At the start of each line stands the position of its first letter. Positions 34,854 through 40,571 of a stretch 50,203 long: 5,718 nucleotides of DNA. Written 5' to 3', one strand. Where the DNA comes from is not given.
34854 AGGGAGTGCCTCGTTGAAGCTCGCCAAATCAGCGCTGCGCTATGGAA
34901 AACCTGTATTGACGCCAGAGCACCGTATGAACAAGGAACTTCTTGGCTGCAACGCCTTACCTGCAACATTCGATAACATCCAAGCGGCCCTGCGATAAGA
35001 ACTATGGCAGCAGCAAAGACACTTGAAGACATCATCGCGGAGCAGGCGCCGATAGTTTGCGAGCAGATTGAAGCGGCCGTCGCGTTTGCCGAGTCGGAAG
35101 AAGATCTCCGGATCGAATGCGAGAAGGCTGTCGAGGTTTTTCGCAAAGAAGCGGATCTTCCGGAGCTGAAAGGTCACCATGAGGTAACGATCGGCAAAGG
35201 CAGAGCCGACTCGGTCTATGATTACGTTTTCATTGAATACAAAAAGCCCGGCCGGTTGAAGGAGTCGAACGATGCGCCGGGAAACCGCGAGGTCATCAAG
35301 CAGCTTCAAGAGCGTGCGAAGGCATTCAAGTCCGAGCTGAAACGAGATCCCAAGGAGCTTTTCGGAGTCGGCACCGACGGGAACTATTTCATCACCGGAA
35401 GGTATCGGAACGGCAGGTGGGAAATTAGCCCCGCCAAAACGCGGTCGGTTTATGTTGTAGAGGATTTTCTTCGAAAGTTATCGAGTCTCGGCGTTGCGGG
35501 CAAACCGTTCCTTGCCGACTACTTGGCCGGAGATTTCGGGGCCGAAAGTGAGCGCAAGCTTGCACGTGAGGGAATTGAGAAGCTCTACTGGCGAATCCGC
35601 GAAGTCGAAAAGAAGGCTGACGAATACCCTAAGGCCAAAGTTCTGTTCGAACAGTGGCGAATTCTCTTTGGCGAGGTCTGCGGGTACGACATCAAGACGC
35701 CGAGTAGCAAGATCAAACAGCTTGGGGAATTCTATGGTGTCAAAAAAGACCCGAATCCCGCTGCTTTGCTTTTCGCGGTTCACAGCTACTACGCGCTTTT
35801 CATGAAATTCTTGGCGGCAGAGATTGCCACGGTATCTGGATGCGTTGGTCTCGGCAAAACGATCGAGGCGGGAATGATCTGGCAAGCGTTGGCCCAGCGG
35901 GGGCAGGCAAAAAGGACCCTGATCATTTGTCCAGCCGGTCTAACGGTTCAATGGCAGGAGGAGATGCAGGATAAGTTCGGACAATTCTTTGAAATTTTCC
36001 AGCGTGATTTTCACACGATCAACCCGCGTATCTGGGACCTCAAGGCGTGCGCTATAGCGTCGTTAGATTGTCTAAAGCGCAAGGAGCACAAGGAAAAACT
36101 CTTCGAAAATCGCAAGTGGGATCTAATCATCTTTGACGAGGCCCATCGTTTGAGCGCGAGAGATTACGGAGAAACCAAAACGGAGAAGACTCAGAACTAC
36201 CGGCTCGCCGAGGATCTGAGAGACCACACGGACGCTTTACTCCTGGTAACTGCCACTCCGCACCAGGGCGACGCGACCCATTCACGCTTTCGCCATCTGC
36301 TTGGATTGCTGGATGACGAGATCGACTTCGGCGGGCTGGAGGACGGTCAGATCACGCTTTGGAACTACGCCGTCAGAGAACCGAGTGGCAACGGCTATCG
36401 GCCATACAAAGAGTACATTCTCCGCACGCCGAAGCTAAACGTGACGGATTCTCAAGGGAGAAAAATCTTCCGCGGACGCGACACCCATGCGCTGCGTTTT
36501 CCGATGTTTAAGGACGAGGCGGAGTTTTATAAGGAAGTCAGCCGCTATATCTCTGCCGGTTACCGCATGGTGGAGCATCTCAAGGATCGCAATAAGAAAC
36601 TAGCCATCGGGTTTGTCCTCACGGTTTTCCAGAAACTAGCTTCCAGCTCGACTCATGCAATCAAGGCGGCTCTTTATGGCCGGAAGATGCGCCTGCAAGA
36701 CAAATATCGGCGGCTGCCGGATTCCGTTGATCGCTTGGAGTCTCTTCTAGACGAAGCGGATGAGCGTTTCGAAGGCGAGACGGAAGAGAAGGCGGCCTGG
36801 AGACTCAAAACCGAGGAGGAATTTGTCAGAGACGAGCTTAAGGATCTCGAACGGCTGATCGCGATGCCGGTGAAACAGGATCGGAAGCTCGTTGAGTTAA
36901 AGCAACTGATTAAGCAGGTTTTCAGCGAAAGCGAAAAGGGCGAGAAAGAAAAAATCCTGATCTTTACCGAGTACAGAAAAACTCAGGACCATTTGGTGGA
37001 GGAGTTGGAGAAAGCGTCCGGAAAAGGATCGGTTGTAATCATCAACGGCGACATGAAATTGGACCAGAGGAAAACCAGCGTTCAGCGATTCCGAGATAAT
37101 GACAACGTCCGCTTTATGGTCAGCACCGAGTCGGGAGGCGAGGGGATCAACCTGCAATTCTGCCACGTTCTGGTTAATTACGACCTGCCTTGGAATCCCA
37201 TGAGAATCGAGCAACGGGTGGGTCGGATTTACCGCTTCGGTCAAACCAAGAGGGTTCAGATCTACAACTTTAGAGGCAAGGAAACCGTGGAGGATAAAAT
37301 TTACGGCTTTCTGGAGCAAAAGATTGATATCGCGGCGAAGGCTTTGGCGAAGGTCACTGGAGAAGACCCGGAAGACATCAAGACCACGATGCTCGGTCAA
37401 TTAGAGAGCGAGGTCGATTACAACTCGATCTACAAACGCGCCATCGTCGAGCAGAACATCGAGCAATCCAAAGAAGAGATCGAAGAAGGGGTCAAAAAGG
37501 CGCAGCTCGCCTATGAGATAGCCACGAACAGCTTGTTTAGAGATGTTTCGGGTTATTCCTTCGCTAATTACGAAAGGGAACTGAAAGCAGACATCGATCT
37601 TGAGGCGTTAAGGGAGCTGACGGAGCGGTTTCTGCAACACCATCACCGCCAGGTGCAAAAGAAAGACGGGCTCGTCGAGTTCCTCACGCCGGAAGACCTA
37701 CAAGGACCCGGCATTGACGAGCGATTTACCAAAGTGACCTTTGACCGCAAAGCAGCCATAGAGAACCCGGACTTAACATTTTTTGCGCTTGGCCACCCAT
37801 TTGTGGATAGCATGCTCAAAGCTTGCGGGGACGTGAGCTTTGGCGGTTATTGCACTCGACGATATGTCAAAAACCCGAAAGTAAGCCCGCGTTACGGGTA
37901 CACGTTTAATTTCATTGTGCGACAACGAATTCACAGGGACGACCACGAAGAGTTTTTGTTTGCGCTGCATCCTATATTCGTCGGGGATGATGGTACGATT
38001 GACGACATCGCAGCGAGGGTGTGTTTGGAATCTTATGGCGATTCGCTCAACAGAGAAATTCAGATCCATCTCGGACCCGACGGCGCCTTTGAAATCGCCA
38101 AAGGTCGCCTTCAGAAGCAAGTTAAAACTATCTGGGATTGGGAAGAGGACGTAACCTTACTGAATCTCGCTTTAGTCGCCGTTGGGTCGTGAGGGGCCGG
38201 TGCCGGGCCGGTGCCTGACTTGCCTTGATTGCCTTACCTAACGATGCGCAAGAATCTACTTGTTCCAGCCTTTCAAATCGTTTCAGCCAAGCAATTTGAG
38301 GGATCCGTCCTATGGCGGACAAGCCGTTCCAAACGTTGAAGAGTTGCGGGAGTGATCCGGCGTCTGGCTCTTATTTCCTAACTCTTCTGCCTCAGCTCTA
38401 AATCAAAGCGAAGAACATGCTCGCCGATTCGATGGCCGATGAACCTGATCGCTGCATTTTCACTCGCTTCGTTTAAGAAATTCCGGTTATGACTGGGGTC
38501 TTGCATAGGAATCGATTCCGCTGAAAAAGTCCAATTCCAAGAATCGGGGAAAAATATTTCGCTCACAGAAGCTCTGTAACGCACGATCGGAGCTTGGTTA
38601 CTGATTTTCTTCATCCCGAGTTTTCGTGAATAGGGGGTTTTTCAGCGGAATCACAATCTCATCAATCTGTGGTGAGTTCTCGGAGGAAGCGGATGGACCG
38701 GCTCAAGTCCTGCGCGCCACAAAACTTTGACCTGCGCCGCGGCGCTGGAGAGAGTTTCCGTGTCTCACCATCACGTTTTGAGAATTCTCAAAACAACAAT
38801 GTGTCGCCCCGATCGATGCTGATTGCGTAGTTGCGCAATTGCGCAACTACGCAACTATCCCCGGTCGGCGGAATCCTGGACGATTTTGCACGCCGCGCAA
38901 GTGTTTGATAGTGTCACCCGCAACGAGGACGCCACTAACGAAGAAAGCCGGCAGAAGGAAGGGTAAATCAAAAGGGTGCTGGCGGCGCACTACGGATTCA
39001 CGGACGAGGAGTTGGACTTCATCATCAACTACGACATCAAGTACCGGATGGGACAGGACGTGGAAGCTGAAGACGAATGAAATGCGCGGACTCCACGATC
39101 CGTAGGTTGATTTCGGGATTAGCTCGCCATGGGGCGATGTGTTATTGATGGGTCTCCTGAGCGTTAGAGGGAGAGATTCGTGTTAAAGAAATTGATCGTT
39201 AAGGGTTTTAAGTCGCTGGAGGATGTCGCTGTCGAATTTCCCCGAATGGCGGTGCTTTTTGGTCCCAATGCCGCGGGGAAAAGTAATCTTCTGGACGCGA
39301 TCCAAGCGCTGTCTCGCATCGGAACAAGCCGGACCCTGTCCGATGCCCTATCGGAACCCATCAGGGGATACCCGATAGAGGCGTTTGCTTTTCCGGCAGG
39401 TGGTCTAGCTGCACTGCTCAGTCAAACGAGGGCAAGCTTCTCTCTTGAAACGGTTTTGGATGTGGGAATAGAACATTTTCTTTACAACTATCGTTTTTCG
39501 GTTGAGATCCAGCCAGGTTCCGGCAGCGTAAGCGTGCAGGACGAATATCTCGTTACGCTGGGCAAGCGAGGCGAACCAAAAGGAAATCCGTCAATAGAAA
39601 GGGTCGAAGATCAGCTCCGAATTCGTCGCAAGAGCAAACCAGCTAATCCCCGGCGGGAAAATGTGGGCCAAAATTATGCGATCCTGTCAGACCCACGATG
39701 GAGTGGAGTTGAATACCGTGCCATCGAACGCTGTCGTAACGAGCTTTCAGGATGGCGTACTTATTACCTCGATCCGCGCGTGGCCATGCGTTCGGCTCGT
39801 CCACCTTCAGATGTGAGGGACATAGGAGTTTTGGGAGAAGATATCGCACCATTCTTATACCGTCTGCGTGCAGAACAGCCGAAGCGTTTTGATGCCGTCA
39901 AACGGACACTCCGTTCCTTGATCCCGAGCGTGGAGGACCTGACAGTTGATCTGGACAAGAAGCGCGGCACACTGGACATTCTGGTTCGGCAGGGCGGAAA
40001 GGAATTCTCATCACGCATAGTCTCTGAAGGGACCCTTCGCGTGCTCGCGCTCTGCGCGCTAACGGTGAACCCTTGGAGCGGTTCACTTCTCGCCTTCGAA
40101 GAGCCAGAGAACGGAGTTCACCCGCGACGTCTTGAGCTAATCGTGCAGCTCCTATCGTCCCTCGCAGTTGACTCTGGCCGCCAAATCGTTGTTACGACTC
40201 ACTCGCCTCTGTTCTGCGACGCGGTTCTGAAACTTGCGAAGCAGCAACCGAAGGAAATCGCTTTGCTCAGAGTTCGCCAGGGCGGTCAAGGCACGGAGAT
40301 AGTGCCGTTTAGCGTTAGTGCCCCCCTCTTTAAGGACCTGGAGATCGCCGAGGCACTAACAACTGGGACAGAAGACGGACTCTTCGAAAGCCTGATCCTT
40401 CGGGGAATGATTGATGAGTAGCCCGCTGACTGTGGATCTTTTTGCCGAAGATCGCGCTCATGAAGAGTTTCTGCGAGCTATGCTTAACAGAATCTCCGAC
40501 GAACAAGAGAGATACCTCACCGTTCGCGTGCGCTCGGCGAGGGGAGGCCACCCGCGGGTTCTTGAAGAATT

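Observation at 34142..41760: Defence-island-like accessory block with a gene combination I cannot assign to a named system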

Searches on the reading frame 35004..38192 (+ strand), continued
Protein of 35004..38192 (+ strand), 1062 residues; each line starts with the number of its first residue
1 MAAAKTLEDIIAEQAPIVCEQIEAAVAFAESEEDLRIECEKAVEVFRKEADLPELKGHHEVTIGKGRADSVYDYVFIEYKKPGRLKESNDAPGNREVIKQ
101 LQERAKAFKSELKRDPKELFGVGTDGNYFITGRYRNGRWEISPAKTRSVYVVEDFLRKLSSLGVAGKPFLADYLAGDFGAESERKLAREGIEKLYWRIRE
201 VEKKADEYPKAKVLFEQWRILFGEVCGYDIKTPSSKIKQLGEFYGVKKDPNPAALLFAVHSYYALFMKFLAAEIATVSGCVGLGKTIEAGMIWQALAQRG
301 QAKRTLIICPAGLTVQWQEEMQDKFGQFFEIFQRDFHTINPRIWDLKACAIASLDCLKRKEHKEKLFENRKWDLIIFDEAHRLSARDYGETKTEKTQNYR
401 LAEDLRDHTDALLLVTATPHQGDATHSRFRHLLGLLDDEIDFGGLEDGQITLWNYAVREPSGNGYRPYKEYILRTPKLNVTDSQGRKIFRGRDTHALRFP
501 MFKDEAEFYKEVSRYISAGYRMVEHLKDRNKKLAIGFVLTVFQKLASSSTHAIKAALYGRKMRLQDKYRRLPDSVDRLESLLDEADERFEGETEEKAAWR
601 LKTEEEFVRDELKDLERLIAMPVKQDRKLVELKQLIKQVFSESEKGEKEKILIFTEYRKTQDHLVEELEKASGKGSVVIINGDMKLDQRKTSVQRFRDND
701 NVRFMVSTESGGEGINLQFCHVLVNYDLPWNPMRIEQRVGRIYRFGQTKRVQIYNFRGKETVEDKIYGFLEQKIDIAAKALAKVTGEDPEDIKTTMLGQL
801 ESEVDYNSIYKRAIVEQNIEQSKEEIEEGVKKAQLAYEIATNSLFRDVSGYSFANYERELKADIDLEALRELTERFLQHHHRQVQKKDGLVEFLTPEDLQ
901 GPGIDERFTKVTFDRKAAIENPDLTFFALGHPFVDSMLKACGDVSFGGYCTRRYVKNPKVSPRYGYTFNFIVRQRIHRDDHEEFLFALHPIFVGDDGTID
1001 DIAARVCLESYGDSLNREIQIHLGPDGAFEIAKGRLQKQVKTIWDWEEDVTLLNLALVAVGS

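Call 75: find_encoding_contigs(protein=P0042, flank=9000, max_places=1)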
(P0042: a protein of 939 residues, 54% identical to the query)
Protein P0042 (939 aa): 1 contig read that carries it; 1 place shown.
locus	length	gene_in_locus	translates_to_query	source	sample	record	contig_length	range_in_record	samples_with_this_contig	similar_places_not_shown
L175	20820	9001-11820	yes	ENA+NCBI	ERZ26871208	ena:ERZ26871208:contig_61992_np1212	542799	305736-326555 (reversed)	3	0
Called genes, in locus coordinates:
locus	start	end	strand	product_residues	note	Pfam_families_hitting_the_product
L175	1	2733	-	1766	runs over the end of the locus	PF23414:Beta-prop_EML_2 (faint), PF24805:EIF3I (faint), PF23381:Beta-prop_IFT122_1st, PF24814:WD40_Prp19 (weak), PF25173:Beta-prop_WDR3_1st, PF25174:Beta-prop_THOC3, PF25175:Beta-prop_WDR5 (weak), PF00400:WD40, +6 more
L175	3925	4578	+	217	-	PF03781:FGE-sulfatase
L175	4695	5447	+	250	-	-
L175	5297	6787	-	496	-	-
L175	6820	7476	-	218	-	PF27258:NspV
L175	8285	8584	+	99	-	-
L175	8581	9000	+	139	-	-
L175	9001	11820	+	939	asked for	PF04851:ResIII, PF00176:SNF2-rel_dom, PF00270:DEAD (weak), PF00271:Helicase_C, PF12137:RapA_C (faint)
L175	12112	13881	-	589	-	PF01368:DHH, PF02272:DHHA1, PF17768:RecJ_OB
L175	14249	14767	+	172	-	-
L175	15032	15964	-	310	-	PF21948:LplA-B_cat, PF03099:BPL_LplA_LipB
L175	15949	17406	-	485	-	PF02347:GDC-P, PF00266:Aminotran_5, PF21478:GcvP2_C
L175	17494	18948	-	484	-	PF02347:GDC-P, PF00266:Aminotran_5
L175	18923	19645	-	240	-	PF05685:Uma2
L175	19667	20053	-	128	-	PF01597:GCV_H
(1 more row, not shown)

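Call 76: find_encoding_contigs(protein=P0095, flank=9000, max_places=1)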
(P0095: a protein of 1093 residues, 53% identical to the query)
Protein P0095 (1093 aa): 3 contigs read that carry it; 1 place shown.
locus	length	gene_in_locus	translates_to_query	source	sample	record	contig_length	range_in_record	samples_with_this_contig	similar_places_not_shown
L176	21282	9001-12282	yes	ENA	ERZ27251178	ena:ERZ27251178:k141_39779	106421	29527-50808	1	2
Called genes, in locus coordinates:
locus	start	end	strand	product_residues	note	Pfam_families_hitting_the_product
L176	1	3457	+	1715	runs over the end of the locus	PF03160:Calx-beta, PF13004:BACON (weak), PF19190:BACON_2 (weak), PF03160:Calx-beta, PF25778:DUF7948, PF06739:SBBP (weak)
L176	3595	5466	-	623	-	PF01134:GIDA, PF07992:Pyr_redox_2 (weak), PF12831:FAD_oxidored (weak), PF21680:GIDA_C_1st (weak), PF13932:SAM_GIDA_C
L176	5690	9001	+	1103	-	PF02384:N6_Mtase (weak), PF20473:MmeI_Mtase (faint), PF07669:Eco57I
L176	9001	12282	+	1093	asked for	PF13091:PLDc_2, PF00176:SNF2-rel_dom, PF04851:ResIII, PF00270:DEAD (faint), PF00271:Helicase_C, PF12137:RapA_C (weak)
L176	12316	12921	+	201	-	PF12766:Pyridox_oxase_2, PF01243:PNPOx_N (weak)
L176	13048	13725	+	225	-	PF01983:CofC, PF12804:NTP_transf_3 (weak)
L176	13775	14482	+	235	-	PF01996:F420_ligase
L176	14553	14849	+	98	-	-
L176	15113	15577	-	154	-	PF14384:BrnA_antitoxin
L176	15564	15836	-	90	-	PF04365:BrnT_toxin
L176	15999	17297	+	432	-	PF00155:Aminotran_1_2, PF00266:Aminotran_5, PF01053:Cys_Met_Meta_PP, PF01041:DegT_DnrJ_EryC1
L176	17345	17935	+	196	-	PF13505:OMP_b-brl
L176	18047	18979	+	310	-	PF00924:MS_channel_2nd, PF21082:MS_channel_3rd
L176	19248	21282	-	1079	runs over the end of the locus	PF08450:SGL (faint), PF10282:Lactonase (weak), PF04185:Phosphoesterase (weak)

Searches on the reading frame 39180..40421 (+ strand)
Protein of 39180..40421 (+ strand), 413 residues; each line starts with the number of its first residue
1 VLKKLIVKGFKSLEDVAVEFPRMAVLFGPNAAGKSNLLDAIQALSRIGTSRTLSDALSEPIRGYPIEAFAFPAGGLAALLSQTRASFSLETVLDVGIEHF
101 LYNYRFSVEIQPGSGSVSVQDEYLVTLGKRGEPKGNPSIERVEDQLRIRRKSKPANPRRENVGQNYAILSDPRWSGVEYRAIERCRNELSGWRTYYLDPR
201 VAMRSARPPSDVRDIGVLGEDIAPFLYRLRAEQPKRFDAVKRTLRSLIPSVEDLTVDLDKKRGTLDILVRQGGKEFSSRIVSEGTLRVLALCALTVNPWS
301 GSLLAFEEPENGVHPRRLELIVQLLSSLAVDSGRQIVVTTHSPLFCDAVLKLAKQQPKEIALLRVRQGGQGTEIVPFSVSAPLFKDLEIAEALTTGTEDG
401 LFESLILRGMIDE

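Call 3: search_protein_families(library=pfam, proteins=[window:39180-40421:+], max_evalue=0.01)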
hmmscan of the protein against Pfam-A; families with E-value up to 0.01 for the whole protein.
window:39180-40421:+ (413 aa): 7 families
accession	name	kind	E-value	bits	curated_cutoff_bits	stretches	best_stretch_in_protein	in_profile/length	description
PF13304.12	AAA_21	-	5.1e-32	112.6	27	1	23-347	1-304/304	AAA domain, putative AbiEii toxin, Type IV TA system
PF13175.12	AAA_15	-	2.7e-18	67.2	32.1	2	302-344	330-372/374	AAA ATPase domain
PF02463.25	SMC_N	-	2.2e-08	34.2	40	1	1-42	1-45/220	RecF/RecN/SMC N terminal domain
PF11398.14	DUF2813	-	5.5e-08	33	21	1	2-43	3-44/372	Protein of unknown function (DUF2813)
PF13476.12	AAA_23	-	6.9e-06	27.3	27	1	4-43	1-41/201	AAA domain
PF13555.12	AAA_29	-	0.00015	21.9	27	1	14-44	15-45/61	P-loop containing region of AAA domain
PF13514.12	AAA_27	-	0.0013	18.8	22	1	3-44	4-49/206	AAA domain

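Call 4: search_protein_families(library=padloc, proteins=[window:39180-40421:+], max_evalue=0.01)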
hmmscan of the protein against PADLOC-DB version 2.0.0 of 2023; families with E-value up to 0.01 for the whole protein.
window:39180-40421:+ (413 aa): 128 families (the best 25 are shown)
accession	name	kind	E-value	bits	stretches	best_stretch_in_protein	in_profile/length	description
PDLC04184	HEC-01A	-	1.4e-56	190.4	2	145-361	175-406/464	-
PDLC04178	HEC-01A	-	4e-40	136.1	1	2-375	9-354/399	-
PDLC04182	HEC-01A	-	2.4e-36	123.6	1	2-349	4-354/406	-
PDLC04175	HEC-01A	-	4.4e-35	119.4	1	2-347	6-313/363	-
PDLC04391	PDC-M07A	-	1.3e-34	118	1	1-349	1-352/412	-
PDLC04393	PDC-M07A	-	6.3e-33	112.4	2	194-351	198-358/435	-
PDLC04389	PDC-M07A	-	1e-31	108.4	1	2-350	6-375/443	-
PDLC02980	AriA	-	1.2e-30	105.5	1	23-347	1-304/304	-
PDLC04135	mad3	-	9.7e-30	102.3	1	1-356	1-341/374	mads_3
PDLC04177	HEC-01A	-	4.2e-29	99.8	1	2-350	5-344/393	-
PDLC04183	HEC-01A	-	6.2e-29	99.3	1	2-349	5-351/402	-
PDLC04176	HEC-01A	-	1.3e-28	98.4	1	2-368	3-337/371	-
PDLC04541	PDC-M25A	-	4.8e-28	96.3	2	168-345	140-309/380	-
PDLC04392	PDC-M07A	-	1.8e-27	94.4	1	1-350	1-355/432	-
PDLC04180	HEC-01A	-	4.6e-24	83.3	2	232-394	202-367/382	-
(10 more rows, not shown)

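Call 7: search_protein_families(library=ncbifam, proteins=[window:39180-40421:+], max_evalue=0.01)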
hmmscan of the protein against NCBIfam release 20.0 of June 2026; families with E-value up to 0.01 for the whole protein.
window:39180-40421:+ (413 aa): 26 families (the best 25 are shown)
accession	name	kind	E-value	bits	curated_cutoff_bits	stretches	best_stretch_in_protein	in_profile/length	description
NF047739.1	antiphage_MADS3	equivalog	3.3e-38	132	420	2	200-369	235-396/427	methylation-associated defense system AAA family ATPase MAD3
NF041760.1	PtuA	equivalog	5.3e-10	38.8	500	2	2-43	52-94/524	retron Ec78 anti-phage system effector ATPase PtuA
TIGR00611.2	recf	equivalog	6.6e-10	38.7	172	1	2-55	1-55/339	DNA replication/repair protein RecF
NF038234.1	retron_eff_Eco8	equivalog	5.8e-07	28.5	250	0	2-42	3-44/679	retron Eco8 family effector endonuclease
TIGR02168.1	SMC_prok_B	equivalog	2.8e-06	25.4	567.35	1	2-42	2-44/1181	chromosome segregation protein SMC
TIGR03771.1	anch_rpt_ABC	equivalog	1.2e-05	25.2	268.8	0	286-342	120-172/223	anchored repeat-type ABC transporter ATP-binding subunit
TIGR01166.1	cbiO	subfamily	5.3e-05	22.8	211.8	0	274-341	121-185/190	cobalt ABC transporter, ATP-binding protein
NF053840.1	MnTportMntADein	equivalog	8.4e-05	22.2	400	0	15-45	19-51/240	manganese ABC transporter ATP-binding protein MntA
NF007027.0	PRK09493.1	equivalog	0.00015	21.2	379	0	17-57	23-63/240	glutamine ABC transporter ATP-binding protein GlnQ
TIGR00634.1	recN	equivalog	0.00026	20.1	407.85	0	1-44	1-45/563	DNA repair protein RecN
TIGR03411.1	urea_trans_UrtD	equivalog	0.00042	20.1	304.1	0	8-46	13-53/242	urea ABC transporter ATP-binding protein UrtD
NF003034.1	PRK03918.1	equivalog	0.00066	17.8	700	1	2-42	3-44/878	DNA double-strand break repair ATPase Rad50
NF040873.1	AztA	equivalog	0.0008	19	220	0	15-43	10-40/191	zinc ABC transporter ATP-binding protein AztA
NF010157.0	PRK13636.1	equivalog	0.00097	18.4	463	0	302-352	161-215/285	cobalt transporter ATP-binding subunit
TIGR02169.1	SMC_prok_A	equivalog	0.0014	16.4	729.4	1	2-41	2-43/1165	chromosome segregation protein SMC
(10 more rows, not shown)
